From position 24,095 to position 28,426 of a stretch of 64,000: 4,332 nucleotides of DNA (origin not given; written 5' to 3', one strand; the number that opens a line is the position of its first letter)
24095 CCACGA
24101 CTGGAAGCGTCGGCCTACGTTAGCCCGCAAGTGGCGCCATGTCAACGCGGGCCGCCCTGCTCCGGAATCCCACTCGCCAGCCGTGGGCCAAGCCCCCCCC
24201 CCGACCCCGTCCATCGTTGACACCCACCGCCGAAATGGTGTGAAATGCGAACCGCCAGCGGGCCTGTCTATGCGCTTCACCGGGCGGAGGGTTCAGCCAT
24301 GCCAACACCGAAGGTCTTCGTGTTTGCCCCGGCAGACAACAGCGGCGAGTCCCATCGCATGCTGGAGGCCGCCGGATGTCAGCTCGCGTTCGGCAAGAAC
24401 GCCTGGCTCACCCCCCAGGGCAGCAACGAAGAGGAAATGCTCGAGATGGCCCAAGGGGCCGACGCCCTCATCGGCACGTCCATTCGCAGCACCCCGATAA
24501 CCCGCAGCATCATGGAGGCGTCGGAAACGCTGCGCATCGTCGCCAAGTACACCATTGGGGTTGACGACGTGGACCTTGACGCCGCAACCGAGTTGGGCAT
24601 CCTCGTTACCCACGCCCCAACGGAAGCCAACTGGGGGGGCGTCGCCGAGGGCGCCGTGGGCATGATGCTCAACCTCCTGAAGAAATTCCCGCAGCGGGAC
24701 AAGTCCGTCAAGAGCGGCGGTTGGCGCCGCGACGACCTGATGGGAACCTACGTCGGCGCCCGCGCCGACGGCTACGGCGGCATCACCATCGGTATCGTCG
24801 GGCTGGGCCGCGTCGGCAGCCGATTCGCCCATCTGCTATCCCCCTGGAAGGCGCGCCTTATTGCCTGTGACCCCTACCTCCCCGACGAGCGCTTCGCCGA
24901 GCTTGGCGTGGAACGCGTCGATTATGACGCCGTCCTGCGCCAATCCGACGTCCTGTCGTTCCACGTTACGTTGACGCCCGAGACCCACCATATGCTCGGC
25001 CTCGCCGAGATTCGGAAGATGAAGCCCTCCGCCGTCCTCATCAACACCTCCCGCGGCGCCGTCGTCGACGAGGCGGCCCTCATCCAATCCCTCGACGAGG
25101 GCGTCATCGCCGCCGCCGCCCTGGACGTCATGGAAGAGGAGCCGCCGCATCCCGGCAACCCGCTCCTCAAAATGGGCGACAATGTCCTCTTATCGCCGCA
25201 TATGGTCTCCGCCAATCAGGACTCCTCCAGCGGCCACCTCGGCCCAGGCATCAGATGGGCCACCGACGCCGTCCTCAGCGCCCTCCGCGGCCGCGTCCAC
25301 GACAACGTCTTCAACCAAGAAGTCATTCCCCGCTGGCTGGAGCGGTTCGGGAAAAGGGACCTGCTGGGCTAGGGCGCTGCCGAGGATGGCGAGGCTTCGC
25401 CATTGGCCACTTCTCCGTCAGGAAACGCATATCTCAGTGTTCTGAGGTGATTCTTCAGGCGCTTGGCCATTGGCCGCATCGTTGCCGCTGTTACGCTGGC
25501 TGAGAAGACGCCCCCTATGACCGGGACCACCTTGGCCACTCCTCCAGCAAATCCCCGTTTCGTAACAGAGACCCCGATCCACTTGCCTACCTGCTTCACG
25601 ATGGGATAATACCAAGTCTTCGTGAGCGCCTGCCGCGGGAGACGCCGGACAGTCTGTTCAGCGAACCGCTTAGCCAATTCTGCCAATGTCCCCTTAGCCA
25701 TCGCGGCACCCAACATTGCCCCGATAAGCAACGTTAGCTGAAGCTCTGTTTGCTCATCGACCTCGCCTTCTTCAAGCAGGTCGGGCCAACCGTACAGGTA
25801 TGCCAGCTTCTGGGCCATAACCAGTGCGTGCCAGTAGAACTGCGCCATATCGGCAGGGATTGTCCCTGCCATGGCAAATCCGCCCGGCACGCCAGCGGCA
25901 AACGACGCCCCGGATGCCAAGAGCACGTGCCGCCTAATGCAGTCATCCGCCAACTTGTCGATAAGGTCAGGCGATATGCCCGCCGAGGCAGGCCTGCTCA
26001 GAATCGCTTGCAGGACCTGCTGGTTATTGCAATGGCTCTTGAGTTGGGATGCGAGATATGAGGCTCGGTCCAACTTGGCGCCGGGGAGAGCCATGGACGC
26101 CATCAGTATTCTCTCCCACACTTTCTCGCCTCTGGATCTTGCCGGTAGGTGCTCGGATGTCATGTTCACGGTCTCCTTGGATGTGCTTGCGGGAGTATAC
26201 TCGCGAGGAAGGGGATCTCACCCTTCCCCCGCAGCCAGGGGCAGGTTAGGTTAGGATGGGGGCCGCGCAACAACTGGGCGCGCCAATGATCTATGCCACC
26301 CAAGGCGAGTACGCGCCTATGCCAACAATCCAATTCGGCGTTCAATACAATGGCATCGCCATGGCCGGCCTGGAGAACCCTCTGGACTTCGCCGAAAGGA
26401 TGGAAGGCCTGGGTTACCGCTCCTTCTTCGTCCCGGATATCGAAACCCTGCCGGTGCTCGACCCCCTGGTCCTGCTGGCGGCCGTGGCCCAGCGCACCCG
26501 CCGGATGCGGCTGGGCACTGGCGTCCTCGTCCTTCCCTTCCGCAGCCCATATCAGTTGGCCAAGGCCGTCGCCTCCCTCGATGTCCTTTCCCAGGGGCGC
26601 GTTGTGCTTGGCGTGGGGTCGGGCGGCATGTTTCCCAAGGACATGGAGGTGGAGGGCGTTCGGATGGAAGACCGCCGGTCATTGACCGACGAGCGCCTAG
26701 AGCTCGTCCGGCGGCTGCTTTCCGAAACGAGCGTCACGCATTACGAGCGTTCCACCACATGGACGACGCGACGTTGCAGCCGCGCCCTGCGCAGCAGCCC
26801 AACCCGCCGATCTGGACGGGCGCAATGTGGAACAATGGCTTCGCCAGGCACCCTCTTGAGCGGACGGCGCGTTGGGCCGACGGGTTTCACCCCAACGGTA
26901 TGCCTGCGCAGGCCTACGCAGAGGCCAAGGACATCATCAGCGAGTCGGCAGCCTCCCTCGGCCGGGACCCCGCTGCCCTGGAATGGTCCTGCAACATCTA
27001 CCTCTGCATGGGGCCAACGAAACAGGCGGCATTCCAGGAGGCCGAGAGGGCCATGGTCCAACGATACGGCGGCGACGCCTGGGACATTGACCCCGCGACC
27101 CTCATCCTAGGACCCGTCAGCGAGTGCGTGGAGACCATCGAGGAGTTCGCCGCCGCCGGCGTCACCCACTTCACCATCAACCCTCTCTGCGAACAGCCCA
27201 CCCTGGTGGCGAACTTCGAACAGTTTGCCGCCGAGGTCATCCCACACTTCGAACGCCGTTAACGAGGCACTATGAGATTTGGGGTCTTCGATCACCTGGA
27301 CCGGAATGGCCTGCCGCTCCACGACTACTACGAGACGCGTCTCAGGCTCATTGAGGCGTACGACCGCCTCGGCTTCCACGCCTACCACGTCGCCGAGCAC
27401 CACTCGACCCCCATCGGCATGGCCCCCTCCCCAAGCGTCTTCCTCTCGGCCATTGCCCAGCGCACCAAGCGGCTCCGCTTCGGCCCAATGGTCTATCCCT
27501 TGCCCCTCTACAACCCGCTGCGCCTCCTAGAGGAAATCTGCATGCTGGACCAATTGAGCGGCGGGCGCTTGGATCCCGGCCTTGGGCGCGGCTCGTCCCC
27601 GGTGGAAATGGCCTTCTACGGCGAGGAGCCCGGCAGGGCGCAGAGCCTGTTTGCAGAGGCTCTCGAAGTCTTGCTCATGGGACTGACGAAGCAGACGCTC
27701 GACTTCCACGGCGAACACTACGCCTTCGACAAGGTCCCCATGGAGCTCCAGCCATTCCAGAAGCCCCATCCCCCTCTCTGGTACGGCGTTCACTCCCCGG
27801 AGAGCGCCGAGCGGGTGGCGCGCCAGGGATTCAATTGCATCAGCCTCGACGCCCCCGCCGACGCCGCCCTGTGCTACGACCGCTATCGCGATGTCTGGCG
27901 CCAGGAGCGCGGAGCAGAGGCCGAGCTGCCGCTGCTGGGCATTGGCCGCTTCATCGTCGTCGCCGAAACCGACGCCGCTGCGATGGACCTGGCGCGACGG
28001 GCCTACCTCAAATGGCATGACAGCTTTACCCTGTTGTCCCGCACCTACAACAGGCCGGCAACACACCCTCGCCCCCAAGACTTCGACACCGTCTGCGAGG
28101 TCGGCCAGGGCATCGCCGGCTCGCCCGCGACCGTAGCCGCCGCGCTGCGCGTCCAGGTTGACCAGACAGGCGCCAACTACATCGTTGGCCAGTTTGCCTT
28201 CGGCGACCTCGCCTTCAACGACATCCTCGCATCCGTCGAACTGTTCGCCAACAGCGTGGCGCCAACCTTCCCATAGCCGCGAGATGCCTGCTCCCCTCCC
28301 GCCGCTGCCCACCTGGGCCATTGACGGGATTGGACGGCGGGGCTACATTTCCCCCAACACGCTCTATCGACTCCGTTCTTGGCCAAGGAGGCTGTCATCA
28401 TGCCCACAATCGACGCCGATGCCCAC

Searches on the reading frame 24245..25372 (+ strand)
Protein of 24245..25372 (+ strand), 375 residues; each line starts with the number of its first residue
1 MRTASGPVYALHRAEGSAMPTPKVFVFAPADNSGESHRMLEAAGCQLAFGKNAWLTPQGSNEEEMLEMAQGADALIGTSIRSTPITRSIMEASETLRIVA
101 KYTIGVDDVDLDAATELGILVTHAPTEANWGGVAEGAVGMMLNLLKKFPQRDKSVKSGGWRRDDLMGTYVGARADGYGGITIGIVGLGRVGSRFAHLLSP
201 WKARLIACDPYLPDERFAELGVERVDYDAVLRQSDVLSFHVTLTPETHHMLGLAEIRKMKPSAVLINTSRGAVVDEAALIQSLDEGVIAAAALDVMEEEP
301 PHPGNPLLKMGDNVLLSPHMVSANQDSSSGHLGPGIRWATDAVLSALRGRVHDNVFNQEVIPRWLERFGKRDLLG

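Call 18: search_protein_families(library=pfam, max_evalue=0.000001, proteins=[window:24245-25372:+])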
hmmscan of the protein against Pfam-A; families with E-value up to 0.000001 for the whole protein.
window:24245-25372:+ (375 aa): 2 families
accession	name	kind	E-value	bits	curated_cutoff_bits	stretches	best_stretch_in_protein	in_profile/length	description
PF02826.25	2-Hacid_dh_C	-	2.6e-53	180.5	25.1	1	138-320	1-177/178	D-isomer specific 2-hydroxyacid dehydrogenase, NAD binding domain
PF00389.36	2-Hacid_dh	-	2e-17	63.6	24.6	1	59-349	27-114/134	D-isomer specific 2-hydroxyacid dehydrogenase, catalytic domain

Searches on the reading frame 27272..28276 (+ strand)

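Call 18: search_protein_families(library=pfam, max_evalue=0.000001, proteins=[window:27272-28276:+])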
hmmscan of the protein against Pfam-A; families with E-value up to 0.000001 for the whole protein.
window:27272-28276:+ (334 aa): 1 family
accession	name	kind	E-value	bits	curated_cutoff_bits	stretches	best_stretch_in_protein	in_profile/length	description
PF00296.26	Bac_luciferase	-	3.5e-53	181.4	27.9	1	1-301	1-312/314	Luciferase-like monooxygenase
